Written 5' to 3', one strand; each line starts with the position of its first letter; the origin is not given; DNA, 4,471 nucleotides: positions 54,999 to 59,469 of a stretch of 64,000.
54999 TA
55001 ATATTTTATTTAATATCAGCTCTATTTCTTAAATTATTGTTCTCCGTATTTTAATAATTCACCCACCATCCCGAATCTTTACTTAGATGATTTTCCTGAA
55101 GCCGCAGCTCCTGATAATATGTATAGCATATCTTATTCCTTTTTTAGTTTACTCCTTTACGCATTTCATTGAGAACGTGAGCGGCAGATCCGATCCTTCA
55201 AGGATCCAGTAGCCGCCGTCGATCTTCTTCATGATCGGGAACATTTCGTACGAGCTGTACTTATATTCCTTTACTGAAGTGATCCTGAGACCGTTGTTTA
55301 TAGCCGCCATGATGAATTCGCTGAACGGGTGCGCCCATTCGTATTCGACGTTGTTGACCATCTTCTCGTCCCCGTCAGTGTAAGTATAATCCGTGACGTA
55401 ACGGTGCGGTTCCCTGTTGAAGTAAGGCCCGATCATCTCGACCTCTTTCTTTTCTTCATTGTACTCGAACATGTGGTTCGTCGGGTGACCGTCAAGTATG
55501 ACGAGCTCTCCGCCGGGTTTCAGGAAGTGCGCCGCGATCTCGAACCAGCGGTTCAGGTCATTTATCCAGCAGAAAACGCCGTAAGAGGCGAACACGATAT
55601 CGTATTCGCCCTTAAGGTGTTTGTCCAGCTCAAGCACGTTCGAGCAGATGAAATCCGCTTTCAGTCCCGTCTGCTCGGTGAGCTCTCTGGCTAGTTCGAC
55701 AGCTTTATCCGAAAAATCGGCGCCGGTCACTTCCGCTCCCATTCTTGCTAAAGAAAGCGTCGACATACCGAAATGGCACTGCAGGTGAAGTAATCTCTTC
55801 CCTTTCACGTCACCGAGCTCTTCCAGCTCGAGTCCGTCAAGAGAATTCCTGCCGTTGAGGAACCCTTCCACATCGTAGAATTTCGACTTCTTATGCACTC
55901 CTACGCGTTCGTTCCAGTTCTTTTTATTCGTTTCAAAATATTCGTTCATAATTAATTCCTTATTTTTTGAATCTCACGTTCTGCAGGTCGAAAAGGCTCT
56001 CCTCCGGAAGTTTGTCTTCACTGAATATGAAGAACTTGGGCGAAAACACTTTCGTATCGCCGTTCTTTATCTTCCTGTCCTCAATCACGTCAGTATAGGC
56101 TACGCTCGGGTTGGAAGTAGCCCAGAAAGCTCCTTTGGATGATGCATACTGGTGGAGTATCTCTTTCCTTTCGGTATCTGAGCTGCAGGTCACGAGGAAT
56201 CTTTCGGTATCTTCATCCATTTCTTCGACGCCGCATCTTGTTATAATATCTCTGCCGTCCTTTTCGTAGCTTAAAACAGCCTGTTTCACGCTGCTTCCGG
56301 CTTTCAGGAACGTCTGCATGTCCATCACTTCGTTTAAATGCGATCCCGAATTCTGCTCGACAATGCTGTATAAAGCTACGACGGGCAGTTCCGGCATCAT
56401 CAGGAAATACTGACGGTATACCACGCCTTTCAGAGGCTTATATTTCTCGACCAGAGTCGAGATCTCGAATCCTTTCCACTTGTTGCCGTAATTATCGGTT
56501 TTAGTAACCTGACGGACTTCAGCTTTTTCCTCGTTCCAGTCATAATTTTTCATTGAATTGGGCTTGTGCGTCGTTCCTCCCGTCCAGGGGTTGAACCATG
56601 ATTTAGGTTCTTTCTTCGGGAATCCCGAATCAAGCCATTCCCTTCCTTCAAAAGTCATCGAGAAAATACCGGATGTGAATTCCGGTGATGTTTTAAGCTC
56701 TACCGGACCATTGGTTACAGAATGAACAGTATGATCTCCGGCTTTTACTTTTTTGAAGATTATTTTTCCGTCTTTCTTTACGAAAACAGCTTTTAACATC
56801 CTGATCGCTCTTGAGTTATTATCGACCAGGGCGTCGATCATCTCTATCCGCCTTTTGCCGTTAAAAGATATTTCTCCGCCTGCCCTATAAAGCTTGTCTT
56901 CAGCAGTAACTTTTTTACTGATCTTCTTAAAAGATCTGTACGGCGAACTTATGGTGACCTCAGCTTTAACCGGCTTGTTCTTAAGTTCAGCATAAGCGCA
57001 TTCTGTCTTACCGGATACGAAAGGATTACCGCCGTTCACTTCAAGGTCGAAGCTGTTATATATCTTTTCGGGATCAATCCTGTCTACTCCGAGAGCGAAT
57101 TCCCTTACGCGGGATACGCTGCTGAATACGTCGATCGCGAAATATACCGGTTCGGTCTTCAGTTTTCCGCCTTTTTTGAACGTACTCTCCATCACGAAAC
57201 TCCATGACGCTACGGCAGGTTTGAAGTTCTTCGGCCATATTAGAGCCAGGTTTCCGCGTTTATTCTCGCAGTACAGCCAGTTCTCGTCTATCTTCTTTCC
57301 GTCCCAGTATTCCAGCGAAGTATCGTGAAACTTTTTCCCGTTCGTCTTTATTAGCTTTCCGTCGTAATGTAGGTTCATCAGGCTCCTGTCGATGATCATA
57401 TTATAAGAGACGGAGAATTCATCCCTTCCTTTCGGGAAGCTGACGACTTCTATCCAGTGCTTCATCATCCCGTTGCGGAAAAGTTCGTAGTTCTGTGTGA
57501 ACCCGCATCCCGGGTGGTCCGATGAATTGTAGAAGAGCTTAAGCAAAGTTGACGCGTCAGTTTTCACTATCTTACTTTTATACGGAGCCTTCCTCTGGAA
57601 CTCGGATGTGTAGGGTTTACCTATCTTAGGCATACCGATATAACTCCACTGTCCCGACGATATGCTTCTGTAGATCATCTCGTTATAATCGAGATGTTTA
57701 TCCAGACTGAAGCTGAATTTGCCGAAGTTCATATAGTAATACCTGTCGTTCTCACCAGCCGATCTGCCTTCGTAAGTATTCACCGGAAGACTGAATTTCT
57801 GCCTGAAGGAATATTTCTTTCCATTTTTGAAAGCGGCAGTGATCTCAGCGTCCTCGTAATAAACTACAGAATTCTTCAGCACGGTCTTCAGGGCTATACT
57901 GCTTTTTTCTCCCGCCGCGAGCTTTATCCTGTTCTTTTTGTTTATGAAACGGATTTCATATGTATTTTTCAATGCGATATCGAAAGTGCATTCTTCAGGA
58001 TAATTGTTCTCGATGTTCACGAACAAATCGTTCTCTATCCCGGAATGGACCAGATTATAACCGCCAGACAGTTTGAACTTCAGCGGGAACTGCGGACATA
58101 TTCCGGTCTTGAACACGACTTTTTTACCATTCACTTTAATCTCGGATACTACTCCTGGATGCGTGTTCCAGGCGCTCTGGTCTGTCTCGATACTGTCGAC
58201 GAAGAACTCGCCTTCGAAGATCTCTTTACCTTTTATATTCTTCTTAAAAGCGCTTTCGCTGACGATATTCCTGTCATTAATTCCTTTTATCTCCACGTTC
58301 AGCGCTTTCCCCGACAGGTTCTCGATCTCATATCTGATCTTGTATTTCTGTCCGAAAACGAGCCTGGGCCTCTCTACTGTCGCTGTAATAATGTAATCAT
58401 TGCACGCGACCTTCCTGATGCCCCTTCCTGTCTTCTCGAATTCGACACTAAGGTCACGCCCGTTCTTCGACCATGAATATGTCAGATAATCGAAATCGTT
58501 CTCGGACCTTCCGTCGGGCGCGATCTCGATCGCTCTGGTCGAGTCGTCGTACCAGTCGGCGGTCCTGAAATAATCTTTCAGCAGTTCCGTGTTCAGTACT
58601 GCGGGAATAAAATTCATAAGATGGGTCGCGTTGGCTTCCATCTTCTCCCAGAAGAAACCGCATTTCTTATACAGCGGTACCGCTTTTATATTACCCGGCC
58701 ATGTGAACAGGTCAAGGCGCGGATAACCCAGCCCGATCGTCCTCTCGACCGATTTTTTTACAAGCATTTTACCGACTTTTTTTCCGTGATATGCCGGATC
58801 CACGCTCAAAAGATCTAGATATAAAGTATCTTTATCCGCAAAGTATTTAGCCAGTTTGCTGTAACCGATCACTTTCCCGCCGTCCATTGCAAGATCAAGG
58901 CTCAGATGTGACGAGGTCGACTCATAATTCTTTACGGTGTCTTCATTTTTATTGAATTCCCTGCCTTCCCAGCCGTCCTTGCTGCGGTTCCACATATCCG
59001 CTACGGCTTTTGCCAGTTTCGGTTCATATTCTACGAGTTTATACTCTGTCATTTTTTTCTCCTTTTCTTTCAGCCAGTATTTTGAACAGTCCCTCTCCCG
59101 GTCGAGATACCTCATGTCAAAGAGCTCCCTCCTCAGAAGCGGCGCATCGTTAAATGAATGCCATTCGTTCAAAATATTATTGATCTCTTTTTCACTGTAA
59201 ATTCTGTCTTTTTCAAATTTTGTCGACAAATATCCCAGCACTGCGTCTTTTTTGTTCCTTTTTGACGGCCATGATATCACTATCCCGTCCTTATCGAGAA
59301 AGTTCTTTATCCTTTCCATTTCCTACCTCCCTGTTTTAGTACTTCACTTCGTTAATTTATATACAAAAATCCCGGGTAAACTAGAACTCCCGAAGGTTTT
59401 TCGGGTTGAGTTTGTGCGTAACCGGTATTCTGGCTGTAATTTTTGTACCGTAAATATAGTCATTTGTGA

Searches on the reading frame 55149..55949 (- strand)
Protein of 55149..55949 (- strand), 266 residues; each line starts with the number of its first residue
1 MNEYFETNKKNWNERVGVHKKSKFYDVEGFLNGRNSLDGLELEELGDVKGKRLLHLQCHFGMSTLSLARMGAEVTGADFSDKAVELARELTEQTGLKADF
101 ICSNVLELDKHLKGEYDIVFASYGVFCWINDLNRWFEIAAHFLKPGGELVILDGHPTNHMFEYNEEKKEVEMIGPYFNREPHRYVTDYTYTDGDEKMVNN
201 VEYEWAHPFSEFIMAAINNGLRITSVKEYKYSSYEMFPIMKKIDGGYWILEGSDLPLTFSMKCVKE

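Call 63: search_protein_families(library=pfam, proteins=[window:55149-55949:-], max_evalue=0.00001)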
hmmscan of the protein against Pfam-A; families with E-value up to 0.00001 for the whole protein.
window:55149-55949:- (266 aa): 5 families
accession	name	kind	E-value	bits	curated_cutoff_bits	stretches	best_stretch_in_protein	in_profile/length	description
PF13649.12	Methyltransf_25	-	1.4e-14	55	27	1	54-147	2-97/97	Methyltransferase domain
PF08241.18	Methyltransf_11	-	3.4e-14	53.7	21.2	1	55-151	2-95/95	Methyltransferase domain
PF08242.18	Methyltransf_12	-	2.6e-12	47.8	30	1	54-149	1-98/98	Methyltransferase domain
PF13847.12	Methyltransf_31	-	1.2e-11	45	27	1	49-155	3-113/145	Methyltransferase domain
PF01209.24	Ubie_methyltran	-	8.2e-08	32.3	20.1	1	46-161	44-162/233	ubiE/COQ5 methyltransferase family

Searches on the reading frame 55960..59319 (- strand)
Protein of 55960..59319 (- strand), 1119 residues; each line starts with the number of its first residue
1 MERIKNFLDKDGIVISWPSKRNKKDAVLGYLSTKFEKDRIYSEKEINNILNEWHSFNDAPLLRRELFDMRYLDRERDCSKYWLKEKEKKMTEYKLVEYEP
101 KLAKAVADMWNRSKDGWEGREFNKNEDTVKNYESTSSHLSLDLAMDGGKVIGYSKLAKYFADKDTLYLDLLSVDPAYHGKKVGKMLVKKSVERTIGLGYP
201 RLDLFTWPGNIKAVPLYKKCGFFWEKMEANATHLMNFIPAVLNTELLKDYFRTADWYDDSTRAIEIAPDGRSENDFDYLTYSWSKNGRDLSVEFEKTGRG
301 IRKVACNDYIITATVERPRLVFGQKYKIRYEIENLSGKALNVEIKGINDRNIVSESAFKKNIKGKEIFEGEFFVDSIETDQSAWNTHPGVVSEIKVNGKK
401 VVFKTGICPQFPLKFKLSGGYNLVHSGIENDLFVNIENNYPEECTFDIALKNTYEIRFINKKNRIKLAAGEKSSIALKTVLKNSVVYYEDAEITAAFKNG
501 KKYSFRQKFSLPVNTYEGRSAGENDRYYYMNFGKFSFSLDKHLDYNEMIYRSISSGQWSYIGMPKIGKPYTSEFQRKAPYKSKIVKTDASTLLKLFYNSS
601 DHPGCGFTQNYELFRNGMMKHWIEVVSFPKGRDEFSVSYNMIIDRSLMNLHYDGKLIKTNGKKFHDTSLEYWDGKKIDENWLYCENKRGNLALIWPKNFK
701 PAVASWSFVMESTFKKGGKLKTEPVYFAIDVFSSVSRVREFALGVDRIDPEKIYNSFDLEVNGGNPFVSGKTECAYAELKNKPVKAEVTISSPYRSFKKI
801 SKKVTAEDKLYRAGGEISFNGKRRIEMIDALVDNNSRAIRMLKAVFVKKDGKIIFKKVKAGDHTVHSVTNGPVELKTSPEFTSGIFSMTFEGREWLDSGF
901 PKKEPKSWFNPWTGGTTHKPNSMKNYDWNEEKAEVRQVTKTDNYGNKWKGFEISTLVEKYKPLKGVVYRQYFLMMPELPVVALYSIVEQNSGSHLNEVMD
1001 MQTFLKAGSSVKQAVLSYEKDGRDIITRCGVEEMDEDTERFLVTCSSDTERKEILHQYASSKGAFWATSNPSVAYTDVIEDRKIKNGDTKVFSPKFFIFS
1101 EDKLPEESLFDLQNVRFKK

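Call 63: search_protein_families(library=pfam, proteins=[window:55960-59319:-], max_evalue=0.00001)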
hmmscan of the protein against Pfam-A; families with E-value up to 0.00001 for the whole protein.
window:55960-59319:- (1119 aa): 4 families
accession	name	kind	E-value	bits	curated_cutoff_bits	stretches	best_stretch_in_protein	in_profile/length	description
PF09860.14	DUF2087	-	3.5e-24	85.2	22.4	1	15-82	3-68/69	Uncharacterized protein conserved in bacteria (DUF2087)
PF00583.31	Acetyltransf_1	-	7.4e-15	55.7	20.7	1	121-222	16-116/116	Acetyltransferase (GNAT) family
PF13508.13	Acetyltransf_7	-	9e-09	36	27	1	144-222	8-82/84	Acetyltransferase (GNAT) domain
PF13673.13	Acetyltransf_10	-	2.7e-06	27.8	23.6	1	135-222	27-107/128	Acetyltransferase (GNAT) domain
